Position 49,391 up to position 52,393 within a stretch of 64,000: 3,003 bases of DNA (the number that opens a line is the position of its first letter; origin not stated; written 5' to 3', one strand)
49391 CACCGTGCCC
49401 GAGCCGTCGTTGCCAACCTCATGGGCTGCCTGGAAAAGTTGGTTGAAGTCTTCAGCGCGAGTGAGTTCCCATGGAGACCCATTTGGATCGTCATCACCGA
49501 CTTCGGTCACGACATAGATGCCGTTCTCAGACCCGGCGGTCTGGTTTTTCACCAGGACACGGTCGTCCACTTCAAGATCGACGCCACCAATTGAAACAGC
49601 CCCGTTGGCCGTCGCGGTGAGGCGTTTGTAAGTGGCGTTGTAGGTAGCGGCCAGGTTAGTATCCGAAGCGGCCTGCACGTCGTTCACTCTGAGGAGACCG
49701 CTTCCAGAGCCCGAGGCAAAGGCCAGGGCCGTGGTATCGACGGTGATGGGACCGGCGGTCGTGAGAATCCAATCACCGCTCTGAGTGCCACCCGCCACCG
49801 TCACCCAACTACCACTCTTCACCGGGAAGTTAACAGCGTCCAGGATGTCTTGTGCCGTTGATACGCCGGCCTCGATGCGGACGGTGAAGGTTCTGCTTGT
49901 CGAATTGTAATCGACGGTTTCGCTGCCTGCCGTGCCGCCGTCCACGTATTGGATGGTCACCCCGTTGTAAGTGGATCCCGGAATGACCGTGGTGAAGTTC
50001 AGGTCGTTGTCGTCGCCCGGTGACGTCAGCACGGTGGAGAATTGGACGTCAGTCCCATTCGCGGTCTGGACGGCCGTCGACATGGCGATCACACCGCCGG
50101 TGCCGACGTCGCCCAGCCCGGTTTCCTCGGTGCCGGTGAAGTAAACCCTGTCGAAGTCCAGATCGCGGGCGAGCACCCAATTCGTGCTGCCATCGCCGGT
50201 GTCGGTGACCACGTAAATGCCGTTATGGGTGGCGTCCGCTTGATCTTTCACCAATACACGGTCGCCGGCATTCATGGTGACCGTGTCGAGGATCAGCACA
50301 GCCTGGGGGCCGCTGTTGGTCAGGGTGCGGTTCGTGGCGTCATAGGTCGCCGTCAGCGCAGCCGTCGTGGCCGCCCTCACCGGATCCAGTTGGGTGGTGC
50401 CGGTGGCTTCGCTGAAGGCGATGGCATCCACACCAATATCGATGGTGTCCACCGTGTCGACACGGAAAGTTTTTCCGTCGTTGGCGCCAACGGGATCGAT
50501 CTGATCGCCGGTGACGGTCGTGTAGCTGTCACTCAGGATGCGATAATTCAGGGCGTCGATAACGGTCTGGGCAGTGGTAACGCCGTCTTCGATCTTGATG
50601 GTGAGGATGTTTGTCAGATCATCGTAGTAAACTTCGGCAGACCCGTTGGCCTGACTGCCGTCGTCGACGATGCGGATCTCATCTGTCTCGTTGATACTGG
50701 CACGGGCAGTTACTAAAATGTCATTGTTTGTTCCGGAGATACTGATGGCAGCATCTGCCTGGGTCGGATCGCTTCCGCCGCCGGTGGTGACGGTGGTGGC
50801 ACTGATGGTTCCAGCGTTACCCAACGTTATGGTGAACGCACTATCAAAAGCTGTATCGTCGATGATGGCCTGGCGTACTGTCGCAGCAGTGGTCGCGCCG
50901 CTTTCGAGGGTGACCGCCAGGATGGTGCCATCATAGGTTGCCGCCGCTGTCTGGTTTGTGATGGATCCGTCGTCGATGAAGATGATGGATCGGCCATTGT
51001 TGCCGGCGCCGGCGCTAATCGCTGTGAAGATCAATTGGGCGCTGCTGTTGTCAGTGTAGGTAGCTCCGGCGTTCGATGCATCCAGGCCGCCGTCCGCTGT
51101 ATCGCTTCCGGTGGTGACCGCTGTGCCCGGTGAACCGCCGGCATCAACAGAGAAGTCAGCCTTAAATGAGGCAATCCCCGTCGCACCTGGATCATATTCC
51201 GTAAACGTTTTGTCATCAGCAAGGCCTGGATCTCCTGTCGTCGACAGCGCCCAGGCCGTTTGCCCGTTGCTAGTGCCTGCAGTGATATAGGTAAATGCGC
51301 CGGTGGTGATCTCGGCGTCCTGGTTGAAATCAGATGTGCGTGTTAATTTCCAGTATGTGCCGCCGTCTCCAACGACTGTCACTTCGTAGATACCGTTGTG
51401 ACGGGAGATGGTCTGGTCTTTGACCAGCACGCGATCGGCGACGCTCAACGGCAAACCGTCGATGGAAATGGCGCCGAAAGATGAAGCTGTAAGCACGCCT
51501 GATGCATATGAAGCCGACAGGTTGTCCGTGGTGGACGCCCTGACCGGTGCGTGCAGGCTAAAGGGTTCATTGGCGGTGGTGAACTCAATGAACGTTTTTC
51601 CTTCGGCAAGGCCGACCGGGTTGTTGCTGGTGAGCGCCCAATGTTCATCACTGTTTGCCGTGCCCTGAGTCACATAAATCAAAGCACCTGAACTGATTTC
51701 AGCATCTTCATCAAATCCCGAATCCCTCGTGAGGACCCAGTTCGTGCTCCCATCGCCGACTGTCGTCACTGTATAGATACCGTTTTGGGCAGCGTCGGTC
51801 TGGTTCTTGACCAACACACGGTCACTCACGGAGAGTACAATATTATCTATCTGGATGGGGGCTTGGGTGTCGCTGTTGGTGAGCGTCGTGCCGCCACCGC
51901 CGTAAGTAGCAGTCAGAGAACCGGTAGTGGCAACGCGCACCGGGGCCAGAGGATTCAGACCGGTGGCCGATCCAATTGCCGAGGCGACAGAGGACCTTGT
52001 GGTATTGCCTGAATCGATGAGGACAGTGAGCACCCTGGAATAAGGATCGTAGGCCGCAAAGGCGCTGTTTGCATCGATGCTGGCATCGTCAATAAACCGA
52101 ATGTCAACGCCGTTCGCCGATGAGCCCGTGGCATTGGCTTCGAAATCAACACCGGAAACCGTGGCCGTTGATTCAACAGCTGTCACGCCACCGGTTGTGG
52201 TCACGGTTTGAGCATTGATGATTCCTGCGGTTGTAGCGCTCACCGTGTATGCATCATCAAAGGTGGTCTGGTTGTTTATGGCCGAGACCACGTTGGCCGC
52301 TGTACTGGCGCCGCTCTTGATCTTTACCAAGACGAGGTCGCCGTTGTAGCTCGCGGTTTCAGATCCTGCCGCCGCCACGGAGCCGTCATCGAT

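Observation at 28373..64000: One uninterrupted ORF of more than 35.6 kb (more than 11,875 codons), still open at the window edge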

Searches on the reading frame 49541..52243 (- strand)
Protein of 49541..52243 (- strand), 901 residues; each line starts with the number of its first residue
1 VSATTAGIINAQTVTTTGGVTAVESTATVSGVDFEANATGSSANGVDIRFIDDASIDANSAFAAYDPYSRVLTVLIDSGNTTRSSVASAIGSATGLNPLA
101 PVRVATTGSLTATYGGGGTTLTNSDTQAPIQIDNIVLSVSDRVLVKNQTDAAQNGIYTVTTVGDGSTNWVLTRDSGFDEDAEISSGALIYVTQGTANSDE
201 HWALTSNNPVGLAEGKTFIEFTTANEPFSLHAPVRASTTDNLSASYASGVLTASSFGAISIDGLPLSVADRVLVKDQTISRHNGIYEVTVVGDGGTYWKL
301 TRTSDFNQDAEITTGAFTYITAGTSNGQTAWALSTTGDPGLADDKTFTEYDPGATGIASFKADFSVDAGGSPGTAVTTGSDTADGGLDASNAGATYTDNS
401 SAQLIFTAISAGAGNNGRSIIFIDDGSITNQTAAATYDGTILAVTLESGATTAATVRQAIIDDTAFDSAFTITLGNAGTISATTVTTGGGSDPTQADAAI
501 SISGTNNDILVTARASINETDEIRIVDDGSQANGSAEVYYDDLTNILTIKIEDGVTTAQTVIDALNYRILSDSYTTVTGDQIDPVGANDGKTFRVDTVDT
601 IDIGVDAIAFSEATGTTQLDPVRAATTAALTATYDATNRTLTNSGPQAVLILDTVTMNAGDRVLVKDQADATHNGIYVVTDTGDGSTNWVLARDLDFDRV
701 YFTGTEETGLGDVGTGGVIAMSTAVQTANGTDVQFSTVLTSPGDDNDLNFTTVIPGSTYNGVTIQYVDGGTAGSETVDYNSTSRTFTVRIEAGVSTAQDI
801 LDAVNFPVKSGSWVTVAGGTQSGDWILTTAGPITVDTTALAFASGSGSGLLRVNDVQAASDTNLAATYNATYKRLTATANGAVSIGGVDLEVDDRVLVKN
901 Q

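Call 52: search_solved_structures(query=window:49601-52000:-, max_evalue=0.01, show_alignments=1)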
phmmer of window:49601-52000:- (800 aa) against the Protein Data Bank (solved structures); distinct sequences matched with E-value up to 0.01: 1.
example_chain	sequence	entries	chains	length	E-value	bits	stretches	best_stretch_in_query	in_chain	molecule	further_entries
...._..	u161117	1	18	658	5.2e-10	41.8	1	147-494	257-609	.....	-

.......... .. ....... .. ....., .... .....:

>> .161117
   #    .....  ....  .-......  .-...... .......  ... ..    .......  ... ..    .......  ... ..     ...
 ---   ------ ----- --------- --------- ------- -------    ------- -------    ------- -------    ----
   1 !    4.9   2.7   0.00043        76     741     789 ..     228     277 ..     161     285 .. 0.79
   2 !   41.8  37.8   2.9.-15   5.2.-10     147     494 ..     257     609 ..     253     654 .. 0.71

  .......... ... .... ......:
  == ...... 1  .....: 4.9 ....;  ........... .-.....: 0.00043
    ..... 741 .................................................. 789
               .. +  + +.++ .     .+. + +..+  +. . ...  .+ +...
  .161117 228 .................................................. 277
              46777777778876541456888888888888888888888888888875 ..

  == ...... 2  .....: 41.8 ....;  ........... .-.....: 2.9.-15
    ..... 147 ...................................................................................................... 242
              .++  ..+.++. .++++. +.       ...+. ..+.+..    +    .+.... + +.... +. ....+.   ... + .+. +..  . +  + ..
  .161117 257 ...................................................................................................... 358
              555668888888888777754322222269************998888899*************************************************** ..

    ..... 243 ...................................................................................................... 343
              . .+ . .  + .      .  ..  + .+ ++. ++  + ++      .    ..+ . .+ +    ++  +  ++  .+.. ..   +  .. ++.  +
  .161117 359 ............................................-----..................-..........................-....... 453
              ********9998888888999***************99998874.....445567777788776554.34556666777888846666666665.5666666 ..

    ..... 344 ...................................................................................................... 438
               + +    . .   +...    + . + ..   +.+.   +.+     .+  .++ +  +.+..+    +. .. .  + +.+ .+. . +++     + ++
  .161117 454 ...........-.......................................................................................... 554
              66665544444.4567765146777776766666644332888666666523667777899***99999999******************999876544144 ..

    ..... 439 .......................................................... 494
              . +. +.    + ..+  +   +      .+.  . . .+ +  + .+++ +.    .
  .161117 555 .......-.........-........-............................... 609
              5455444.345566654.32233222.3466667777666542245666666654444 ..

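Call 93: search_dna_similar(query=window:49541-52243:-, collection=phages, mode=protein, max_rows=15, max_evalue=1e-8)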
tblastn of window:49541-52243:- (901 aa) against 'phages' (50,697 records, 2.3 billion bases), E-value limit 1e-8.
Records with a match: 19; places in all: 19; records where one place covers at least 80% of the query: 0.
Best place of each record, by identity: <60% 19.
By first word of the organism name: Synechococcus 13; Methylophilales 4; Pelagibacter 1; Roseobacter 1.
By host as written in the record: Methylophilales_sp._H5P1 4; Synechococcus sp. WH 7803 4; Synechococcus sp. 4; Parasynechococcus marenigrum WH 8102 3; Synechococcus sp. CB0101 2; Candidatus Pelagibacter ubique HTCC1062 1; Rhodobacteraceae bacterium FZCC0012 1.
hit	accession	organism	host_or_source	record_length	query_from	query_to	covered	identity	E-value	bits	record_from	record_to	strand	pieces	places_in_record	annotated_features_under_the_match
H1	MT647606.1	Pelagibacter phage Mosig EXVC030M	Candidatus Pelagibacter ubique HTCC1062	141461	123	693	27%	52.4%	4e-18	261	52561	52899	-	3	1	putative tail fiber protein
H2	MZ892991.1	Roseobacter phage CRP-603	Rhodobacteraceae bacterium FZCC0012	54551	123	712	28%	48.4%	5e-14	235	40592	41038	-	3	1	putative tail fiber protein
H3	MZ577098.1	Methylophilales phage Melnitz-3 EXVC039M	Methylophilales_sp._H5P1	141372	93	350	29%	45.8%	2e-21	186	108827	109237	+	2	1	tail fiber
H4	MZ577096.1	Methylophilales phage Melnitz-2 EXVC040M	Methylophilales_sp._H5P1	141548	93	350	29%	45.8%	2e-21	186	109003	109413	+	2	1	tail fiber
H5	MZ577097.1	Methylophilales phage Melnitz EXVC044M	Methylophilales_sp._H5P1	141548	93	350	29%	45.8%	2e-21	186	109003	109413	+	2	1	tail fiber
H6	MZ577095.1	Methylophilales phage Melnitz-1 EXVC043M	Methylophilales_sp._H5P1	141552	93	350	29%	45.8%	2e-21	186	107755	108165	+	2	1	tail fiber protein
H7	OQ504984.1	Synechococcus phage S-8S56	Parasynechococcus marenigrum WH 8102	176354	130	369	27%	36.5%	4e-10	140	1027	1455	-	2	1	similar to tail fiber protein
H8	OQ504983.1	Synechococcus phage S-8S55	Parasynechococcus marenigrum WH 8102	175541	132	326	22%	39.1%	8e-11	141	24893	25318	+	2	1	tail fiber protein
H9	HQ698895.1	Synechococcus phage S-CBS4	Synechococcus sp. CB0101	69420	130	331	17%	48.3%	1e-12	147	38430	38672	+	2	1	tail fiber protein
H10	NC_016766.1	Synechococcus phage S-CBS4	Synechococcus sp. CB0101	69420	130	331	17%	48.3%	1e-12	147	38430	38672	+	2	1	tail fiber protein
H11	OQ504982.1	Synechococcus phage S-8S53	Parasynechococcus marenigrum WH 8102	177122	132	326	19%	39.8%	8e-10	137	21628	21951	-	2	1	tail fiber protein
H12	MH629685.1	Synechococcus virus S-PRM1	Synechococcus sp. WH 7803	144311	230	326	11%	38.4%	7e-10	69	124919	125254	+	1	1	hypothetical protein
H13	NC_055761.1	Synechococcus virus S-PRM1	Synechococcus sp. WH 7803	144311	230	326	11%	38.4%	7e-10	69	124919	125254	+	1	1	hypothetical protein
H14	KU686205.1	Synechococcus phage S-CAM9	Synechococcus sp.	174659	137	232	11%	37.6%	6e-10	70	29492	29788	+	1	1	tail fiber protein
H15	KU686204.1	Synechococcus phage S-CAM9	Synechococcus sp.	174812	137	232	11%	37.6%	6e-10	70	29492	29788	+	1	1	tail fiber protein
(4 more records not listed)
